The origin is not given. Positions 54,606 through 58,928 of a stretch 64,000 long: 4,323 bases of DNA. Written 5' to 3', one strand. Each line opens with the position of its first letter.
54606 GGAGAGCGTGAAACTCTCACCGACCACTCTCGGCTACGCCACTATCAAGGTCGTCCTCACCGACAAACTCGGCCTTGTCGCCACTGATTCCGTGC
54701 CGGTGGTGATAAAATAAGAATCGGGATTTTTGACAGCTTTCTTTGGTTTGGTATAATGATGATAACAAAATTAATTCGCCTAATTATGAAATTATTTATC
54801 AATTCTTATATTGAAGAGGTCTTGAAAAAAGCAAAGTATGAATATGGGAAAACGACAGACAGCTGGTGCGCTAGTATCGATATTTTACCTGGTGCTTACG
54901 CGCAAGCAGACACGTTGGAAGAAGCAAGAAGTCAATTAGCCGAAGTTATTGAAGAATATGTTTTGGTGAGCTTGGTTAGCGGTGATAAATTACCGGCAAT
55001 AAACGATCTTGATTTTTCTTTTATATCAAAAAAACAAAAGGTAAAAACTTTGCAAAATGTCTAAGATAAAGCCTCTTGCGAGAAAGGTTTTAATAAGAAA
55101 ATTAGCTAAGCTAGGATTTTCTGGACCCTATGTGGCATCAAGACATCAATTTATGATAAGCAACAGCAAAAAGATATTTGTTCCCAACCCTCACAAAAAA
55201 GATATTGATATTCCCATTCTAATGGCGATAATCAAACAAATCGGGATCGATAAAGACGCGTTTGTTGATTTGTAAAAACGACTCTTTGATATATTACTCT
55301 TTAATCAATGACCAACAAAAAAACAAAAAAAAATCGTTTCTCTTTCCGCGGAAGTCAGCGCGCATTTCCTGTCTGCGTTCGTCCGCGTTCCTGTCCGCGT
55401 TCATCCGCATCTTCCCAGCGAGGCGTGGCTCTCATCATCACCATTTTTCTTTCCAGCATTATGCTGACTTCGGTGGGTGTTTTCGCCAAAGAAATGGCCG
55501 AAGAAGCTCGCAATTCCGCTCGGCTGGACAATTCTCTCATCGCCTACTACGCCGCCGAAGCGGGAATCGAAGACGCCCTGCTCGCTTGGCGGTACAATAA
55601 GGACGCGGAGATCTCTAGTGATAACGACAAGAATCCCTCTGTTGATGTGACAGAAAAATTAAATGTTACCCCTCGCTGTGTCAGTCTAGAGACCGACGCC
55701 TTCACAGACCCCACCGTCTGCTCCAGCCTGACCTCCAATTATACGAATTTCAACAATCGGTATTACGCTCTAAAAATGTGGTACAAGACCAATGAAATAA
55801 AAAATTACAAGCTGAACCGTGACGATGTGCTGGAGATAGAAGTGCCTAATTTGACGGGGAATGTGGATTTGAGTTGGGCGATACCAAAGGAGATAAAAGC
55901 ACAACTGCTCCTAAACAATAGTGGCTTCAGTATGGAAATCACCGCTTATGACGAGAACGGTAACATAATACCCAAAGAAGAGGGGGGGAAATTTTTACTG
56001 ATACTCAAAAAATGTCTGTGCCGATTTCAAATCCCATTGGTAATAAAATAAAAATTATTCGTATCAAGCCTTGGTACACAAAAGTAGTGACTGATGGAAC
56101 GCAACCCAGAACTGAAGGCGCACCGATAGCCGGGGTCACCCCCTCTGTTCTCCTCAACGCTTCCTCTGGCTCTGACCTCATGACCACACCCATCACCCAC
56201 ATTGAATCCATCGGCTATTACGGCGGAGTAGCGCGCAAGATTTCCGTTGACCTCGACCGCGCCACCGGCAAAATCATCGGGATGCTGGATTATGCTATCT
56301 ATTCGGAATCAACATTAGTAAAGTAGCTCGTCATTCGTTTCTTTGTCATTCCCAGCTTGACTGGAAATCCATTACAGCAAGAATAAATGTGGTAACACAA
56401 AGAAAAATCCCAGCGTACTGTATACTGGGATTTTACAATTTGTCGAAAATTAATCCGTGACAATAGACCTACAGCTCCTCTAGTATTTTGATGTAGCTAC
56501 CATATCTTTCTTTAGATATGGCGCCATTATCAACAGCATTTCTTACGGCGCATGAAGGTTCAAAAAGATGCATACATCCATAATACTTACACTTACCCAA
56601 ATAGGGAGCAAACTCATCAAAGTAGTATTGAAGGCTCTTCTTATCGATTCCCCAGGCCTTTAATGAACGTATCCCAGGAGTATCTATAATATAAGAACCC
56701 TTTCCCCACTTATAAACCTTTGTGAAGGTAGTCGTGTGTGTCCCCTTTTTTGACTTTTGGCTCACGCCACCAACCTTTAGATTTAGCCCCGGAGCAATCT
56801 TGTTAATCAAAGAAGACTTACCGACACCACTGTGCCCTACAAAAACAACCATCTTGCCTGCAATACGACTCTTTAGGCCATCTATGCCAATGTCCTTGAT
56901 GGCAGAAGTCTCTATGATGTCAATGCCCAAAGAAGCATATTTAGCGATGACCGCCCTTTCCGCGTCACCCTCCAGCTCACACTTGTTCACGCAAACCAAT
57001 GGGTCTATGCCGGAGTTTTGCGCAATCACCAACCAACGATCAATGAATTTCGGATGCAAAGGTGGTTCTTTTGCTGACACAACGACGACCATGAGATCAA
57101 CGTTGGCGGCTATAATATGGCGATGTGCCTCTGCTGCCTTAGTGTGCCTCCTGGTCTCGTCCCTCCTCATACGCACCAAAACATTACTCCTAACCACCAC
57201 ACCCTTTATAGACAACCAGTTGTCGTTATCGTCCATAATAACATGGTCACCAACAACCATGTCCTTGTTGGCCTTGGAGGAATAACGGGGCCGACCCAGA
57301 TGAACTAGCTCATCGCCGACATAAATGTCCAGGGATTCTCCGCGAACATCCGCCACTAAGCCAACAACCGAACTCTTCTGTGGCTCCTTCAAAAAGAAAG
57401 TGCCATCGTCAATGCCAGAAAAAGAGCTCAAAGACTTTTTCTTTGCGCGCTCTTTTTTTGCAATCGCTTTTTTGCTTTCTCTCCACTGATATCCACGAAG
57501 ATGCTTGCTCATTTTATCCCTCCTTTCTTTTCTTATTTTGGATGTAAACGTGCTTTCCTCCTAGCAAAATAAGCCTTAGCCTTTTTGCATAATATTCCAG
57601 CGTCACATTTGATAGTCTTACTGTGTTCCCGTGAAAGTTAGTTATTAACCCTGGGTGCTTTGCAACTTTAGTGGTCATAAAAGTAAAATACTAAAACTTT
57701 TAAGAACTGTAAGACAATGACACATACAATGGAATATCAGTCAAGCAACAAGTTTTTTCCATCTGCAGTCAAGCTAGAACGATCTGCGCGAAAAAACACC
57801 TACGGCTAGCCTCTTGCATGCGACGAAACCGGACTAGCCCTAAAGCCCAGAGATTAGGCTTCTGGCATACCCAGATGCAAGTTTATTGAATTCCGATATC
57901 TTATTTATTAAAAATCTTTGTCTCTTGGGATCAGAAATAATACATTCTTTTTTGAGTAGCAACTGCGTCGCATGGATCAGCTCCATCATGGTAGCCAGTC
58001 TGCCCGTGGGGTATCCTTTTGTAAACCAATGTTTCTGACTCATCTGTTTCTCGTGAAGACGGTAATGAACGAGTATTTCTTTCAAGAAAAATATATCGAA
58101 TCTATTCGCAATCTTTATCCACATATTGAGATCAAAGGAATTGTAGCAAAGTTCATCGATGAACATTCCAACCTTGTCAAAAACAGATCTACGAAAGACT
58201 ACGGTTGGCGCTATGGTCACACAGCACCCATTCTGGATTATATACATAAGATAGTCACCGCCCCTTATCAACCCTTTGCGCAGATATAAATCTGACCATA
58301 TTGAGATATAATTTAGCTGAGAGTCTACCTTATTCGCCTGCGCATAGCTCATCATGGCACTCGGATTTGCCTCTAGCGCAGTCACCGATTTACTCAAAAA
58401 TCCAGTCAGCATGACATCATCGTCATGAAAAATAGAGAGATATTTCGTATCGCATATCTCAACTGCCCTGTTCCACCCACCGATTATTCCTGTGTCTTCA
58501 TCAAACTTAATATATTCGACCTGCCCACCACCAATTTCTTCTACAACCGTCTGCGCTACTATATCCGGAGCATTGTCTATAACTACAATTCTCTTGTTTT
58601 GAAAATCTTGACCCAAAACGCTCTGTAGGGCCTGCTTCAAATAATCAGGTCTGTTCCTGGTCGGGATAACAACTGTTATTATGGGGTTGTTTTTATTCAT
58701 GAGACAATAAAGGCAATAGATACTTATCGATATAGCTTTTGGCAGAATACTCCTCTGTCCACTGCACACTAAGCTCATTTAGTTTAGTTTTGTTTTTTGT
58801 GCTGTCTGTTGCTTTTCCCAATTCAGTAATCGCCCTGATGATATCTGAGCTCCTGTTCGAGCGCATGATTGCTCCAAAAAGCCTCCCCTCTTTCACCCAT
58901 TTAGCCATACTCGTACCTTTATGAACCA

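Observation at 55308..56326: G7 homopolymer (55982..55988) splits a PilX-like minor-pilin ORF into two frames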

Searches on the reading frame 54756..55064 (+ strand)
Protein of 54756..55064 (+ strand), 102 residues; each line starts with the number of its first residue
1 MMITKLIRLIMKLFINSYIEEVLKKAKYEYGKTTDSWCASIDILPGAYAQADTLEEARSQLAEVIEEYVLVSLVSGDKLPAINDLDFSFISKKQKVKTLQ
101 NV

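Call 55: search_protein_families(library=pfam, proteins=[window:54756-55064:+], max_evalue=0.001)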
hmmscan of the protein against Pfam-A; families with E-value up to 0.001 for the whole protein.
window:54756-55064:+ (102 aa): 2 families
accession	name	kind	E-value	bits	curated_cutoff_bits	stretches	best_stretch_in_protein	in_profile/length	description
PF21748.3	UPF0150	-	1.6e-16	60.4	27.3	1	18-80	2-64/64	UPF0150-like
PF15919.11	HicB_lk_antitox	-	7.8e-05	23.3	27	1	34-86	10-62/123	HicB_like antitoxin of bacterial toxin-antitoxin system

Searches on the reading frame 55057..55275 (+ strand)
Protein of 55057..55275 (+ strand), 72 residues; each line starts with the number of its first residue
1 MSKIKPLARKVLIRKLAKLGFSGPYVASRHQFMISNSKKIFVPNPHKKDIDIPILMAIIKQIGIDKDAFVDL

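Call 55: search_protein_families(library=pfam, proteins=[window:55057-55275:+], max_evalue=0.001)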
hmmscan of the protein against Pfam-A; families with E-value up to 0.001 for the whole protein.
window:55057-55275:+ (72 aa): 1 family
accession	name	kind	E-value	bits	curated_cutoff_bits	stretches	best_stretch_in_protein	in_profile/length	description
PF07927.17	HicA_toxin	-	1.6e-09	38.2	27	1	12-64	4-58/58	HicA toxin of bacterial toxin-antitoxin,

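Call 69: find_encoding_contigs(protein=window:55057-55275:+, flank=2500, max_places=10)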
Protein window:55057-55275:+ (72 aa): 2 contigs read that carry it; 1 place shown.
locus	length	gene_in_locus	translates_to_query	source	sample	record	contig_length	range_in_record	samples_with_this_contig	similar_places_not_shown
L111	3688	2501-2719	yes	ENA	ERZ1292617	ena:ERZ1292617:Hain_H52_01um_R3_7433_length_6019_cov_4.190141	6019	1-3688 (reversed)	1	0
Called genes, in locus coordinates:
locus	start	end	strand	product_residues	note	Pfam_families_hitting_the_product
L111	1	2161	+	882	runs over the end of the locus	PF00912:Transgly, PF00905:Transpeptidase, PF17957:Big_7 (weak)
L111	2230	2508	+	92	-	PF21748:UPF0150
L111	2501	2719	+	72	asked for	PF07927:HicA_toxin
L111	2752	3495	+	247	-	-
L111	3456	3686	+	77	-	?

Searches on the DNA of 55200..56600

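Call 67: search_rna_families(source=window, start=55200, end=56600, threshold=evalue, max_evalue=1)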
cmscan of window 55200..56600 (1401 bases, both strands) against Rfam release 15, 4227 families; matches with E-value up to 1: 6.
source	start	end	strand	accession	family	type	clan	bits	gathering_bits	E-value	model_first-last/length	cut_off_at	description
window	55268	55379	-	RF00265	SNORA69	Gene; snRNA; snoRNA; HACA-box;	-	21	47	0.79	1-132/132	no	Small nucleolar RNA SNORA69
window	55612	55692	+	RF00609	SNORD100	Gene; snRNA; snoRNA; CD-box;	CL00073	19.9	58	0.48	1-81/81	no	Small nucleolar RNA SNORD100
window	56488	56533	+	RF03912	mir-4659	Gene; miRNA;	-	19.7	92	0.79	1-73/73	no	mir-4659 microRNA precursor family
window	56371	56453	+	RF02621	BSnc120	Gene; sRNA;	-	18.1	114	0.76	1-88/88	no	Brucella sRNA 120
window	55291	55355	-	RF02060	STnc410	Gene; sRNA;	-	17.2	50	0.65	1-158/158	no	Enterobacterial sRNA STnc410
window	56307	56436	+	RF02377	SurA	Gene; sRNA;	-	15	100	0.27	1-279/279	no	SurA sRNA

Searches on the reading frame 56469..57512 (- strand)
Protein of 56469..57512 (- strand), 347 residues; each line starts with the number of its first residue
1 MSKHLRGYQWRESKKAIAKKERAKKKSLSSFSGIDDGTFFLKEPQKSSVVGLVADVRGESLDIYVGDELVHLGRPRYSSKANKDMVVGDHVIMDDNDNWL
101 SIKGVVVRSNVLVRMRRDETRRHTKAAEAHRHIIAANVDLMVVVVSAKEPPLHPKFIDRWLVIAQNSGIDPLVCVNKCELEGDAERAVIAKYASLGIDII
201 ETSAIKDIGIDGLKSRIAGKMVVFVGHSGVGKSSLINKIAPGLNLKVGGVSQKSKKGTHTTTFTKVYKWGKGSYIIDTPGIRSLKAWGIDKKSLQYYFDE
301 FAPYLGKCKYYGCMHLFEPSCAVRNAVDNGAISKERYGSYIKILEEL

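Call 55: search_protein_families(library=pfam, proteins=[window:56469-57512:-], max_evalue=0.001)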
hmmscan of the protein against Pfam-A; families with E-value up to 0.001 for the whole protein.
window:56469-57512:- (347 aa): 6 families
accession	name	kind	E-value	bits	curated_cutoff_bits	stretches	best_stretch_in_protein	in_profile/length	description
PF03193.22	RsgA_GTPase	-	6e-51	173.1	30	1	117-286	5-173/174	RsgA GTPase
PF01926.29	MMR_HSR1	-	6.6e-09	36.3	21.9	1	222-292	2-69/113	50S ribosome-binding GTPase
PF02421.24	FeoB_N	-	6.6e-07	29.4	27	1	222-292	3-68/156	Ferrous iron transport protein B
PF04548.22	AIG1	-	0.00013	21.8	27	1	222-286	3-64/212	AIG1 family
PF00009.33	GTP_EFTU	-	0.00071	19.6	26.5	0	135-183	90-136/188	Elongation factor Tu GTP binding domain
PF00005.33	ABC_tran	-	0.00081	20.4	25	0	218-254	10-46/137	ABC transporter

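Call 70: find_encoding_contigs(protein=window:56469-57512:-, flank=2500, max_places=10)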
Protein window:56469-57512:- (347 aa): 1 contig read that carries it; 1 place shown.
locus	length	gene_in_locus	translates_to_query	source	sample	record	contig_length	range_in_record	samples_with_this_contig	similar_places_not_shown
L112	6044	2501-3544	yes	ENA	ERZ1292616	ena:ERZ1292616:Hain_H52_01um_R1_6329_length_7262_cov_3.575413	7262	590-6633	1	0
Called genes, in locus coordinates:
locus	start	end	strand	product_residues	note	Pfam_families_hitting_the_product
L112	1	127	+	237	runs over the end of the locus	?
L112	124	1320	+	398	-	-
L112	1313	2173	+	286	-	PF00535:Glycos_transf_2, PF13641:Glyco_tranf_2_3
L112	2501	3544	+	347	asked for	PF03193:RsgA_GTPase, PF02421:FeoB_N (faint), PF01926:MMR_HSR1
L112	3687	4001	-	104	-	-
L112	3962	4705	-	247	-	-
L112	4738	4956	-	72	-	PF07927:HicA_toxin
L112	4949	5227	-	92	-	PF21748:UPF0150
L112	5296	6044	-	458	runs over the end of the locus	?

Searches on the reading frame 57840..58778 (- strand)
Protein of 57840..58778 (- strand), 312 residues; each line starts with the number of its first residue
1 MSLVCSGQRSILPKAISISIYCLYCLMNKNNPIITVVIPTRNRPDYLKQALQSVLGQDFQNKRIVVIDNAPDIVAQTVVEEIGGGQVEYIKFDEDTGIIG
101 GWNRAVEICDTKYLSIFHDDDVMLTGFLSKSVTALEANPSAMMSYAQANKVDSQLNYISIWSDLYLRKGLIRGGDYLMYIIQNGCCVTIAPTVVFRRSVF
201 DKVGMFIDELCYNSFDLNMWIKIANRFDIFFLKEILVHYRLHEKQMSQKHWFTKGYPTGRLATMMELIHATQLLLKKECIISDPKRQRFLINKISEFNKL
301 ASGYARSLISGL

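Call 55: search_protein_families(library=pfam, proteins=[window:57840-58778:-], max_evalue=0.001)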
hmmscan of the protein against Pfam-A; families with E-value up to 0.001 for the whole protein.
window:57840-58778:- (312 aa): 2 families
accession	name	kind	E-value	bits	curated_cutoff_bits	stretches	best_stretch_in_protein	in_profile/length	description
PF00535.33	Glycos_transf_2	-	1.5e-21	77.5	23.3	1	35-203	1-167/168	Glycosyl transferase family 2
PF13641.12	Glyco_tranf_2_3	-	3.6e-09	37.4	27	1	34-226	3-197/230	Glycosyltransferase like family 2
